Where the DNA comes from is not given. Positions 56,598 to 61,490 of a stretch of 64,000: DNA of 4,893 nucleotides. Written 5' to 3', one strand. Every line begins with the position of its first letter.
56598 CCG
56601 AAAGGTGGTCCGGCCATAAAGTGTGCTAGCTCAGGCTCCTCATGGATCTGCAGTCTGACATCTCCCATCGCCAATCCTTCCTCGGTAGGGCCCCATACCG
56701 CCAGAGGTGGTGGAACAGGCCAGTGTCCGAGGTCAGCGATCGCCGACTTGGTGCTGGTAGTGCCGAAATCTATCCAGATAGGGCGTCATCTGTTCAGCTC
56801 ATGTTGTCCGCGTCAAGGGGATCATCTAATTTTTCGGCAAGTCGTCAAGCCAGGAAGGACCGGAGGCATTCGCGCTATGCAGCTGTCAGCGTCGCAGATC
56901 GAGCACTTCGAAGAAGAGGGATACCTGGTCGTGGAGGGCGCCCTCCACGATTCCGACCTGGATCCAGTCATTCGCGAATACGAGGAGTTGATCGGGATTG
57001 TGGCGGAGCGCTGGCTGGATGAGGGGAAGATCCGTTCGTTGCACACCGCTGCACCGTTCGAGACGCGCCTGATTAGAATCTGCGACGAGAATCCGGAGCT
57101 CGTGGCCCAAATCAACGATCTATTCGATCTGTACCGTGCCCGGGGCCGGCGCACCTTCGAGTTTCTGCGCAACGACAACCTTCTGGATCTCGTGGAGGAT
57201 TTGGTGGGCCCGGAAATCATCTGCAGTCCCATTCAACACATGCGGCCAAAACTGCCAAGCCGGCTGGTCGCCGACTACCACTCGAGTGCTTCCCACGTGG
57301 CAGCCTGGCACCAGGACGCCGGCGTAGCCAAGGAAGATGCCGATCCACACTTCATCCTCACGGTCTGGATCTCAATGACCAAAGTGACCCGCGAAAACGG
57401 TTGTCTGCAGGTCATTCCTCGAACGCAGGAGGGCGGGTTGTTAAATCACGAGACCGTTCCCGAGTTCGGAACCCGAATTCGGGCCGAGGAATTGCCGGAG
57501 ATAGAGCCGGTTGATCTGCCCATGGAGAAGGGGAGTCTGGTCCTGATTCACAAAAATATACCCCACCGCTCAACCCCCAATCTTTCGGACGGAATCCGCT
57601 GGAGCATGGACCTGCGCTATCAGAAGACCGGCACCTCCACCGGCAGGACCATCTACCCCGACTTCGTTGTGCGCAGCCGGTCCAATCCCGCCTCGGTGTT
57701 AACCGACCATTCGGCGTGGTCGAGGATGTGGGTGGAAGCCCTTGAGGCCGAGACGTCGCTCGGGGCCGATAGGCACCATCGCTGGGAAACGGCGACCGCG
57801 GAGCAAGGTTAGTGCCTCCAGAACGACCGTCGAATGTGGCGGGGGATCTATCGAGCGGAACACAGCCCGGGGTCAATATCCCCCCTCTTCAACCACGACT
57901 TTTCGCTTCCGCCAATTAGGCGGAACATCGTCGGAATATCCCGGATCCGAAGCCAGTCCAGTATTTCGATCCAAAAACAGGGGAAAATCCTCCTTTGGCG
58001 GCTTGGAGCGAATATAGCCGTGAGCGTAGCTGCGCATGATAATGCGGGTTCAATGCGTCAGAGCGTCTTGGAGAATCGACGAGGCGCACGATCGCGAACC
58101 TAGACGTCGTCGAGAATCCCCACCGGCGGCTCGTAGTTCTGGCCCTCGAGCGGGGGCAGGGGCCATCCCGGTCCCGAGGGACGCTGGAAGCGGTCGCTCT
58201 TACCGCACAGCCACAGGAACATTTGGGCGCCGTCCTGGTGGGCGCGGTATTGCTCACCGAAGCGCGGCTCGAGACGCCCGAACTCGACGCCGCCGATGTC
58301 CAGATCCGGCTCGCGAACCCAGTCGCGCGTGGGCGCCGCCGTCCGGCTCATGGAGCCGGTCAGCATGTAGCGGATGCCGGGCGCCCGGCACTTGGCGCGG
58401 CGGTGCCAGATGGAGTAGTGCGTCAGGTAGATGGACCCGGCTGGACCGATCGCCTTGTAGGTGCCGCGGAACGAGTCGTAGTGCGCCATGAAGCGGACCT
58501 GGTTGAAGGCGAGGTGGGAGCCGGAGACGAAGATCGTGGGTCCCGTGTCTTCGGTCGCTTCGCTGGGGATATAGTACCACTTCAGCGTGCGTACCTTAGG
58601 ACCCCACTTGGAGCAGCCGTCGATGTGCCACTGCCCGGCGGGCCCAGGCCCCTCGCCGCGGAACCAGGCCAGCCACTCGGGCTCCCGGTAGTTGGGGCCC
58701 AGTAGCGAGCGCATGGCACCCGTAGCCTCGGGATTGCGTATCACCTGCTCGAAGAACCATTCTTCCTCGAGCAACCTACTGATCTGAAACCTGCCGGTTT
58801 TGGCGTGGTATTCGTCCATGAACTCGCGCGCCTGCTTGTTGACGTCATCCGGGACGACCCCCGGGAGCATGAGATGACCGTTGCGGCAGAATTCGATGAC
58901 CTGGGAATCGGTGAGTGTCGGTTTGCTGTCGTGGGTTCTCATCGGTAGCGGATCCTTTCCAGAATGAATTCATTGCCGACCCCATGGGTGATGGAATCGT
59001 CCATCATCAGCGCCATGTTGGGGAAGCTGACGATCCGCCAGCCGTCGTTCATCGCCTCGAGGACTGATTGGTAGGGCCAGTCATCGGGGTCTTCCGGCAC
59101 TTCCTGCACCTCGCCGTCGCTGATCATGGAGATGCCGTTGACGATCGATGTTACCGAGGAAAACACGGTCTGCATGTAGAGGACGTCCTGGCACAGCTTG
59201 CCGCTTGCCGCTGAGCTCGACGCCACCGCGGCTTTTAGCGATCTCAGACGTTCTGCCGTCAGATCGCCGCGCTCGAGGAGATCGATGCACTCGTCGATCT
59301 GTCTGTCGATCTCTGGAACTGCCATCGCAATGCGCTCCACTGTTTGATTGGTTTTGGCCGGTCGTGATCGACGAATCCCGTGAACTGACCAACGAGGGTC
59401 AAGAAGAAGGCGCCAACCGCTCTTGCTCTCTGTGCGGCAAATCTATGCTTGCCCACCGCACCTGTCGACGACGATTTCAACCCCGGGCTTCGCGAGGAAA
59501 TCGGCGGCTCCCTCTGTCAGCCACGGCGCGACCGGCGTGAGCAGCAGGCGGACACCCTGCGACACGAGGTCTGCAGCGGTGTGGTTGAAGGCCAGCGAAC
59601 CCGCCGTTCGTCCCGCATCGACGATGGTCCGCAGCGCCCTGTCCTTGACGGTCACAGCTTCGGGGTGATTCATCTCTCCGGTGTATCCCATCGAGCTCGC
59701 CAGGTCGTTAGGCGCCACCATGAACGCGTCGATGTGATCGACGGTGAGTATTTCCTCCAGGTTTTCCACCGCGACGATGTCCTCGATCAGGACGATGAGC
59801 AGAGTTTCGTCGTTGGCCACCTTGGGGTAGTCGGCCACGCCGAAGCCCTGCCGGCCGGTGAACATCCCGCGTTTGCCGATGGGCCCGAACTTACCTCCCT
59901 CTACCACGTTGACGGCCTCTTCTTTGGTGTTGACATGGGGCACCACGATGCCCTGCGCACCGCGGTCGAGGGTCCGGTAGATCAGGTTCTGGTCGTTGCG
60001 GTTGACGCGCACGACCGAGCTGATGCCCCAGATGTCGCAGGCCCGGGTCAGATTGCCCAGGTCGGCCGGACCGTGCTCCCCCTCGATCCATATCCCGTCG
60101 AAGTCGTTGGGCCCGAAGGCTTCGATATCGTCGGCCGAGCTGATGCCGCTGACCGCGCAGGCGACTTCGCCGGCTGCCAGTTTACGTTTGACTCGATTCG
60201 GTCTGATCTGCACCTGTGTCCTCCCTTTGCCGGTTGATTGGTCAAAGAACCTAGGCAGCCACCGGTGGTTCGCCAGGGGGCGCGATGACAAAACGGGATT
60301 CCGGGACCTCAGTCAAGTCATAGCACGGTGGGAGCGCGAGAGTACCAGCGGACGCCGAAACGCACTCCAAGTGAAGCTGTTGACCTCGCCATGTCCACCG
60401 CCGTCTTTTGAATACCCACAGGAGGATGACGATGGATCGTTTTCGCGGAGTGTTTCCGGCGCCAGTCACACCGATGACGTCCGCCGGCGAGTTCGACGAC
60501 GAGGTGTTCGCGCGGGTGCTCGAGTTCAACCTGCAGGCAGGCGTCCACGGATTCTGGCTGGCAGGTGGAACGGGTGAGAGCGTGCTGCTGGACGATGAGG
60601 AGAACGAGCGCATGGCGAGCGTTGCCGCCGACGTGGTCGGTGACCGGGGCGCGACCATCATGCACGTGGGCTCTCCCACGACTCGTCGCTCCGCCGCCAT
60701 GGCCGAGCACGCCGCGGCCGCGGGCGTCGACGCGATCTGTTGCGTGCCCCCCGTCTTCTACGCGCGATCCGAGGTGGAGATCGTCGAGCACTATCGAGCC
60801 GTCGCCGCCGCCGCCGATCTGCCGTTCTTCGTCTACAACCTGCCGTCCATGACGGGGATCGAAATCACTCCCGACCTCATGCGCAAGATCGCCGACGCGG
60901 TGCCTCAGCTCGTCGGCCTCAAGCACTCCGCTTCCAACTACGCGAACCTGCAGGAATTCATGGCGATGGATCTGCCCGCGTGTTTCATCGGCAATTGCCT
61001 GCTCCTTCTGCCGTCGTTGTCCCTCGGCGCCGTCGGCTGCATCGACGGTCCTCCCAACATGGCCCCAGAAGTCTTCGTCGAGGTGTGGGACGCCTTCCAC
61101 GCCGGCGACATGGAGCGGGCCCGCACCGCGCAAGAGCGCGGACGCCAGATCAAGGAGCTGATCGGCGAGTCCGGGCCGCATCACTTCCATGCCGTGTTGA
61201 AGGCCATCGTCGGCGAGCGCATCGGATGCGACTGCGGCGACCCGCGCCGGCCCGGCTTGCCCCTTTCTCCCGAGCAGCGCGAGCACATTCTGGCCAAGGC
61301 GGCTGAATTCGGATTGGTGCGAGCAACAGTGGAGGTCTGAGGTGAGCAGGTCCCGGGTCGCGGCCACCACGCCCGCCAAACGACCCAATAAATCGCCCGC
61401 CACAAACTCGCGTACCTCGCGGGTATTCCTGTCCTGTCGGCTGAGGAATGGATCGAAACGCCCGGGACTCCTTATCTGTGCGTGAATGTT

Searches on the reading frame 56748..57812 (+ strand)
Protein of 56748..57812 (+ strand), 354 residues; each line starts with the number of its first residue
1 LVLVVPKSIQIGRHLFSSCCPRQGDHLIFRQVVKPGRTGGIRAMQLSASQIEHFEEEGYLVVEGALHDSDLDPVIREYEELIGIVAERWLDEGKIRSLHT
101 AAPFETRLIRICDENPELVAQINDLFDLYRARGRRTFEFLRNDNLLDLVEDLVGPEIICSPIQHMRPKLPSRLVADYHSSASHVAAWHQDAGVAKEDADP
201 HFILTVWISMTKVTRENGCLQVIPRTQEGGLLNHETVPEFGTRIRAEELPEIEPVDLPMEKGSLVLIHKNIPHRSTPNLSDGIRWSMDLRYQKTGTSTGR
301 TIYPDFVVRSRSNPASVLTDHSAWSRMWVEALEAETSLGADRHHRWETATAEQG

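Call 12: search_protein_families(library=pfam, proteins=[window:56748-57812:+], max_evalue=0.001)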
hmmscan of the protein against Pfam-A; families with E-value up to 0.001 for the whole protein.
window:56748-57812:+ (354 aa): 1 family
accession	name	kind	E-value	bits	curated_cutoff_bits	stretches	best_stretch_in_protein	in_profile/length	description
PF05721.19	PhyH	-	3.4e-26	93.3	22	1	54-284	1-211/213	Phytanoyl-CoA dioxygenase (PhyH)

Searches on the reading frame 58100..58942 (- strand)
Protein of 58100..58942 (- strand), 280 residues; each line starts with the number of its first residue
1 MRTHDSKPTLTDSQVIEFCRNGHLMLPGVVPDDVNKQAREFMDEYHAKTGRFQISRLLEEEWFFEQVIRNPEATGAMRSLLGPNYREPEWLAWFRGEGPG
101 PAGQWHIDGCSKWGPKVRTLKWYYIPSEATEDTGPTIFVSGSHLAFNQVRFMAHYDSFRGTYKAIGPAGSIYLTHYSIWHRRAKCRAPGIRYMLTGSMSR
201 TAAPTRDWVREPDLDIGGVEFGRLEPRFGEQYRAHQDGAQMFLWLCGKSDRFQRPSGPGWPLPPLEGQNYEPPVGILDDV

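Call 71: search_protein_families(library=pfam, proteins=[window:58100-58942:-], max_evalue=0.1)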
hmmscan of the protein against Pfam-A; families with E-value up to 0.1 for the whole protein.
window:58100-58942:- (280 aa): 1 family
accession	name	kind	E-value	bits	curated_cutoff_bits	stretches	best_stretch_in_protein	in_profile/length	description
PF05721.19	PhyH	-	3.4e-06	27.9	22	1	55-181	52-201/213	Phytanoyl-CoA dioxygenase (PhyH)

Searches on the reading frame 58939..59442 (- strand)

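Call 71: search_protein_families(library=pfam, proteins=[window:58939-59442:-], max_evalue=0.1)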
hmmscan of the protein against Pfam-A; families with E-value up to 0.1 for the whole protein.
window:58939-59442:- (167 aa): 1 family
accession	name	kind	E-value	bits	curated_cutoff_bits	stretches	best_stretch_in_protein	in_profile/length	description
PF19380.4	DUF5955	-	0.075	13.9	27.1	0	31-104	4-77/88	Family of unknown function (DUF5955)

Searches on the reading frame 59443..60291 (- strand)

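Call 71: search_protein_families(library=pfam, proteins=[window:59443-60291:-], max_evalue=0.1)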
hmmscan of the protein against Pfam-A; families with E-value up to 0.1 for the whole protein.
window:59443-60291:- (282 aa): 1 family
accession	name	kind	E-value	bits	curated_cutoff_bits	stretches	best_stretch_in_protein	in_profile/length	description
PF03328.21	HpcH_HpaI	-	4.3e-27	95.3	25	1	53-241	11-194/221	HpcH/HpaI aldolase/citrate lyase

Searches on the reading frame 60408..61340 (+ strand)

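Call 71: search_protein_families(library=pfam, proteins=[window:60408-61340:+], max_evalue=0.1)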
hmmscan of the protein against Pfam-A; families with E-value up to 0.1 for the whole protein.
window:60408-61340:+ (310 aa): 1 family
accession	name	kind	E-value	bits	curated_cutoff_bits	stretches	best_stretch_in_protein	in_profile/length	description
PF00701.28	DHDPS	-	6.3e-53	179.8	22.1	1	12-294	2-282/289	Dihydrodipicolinate synthetase family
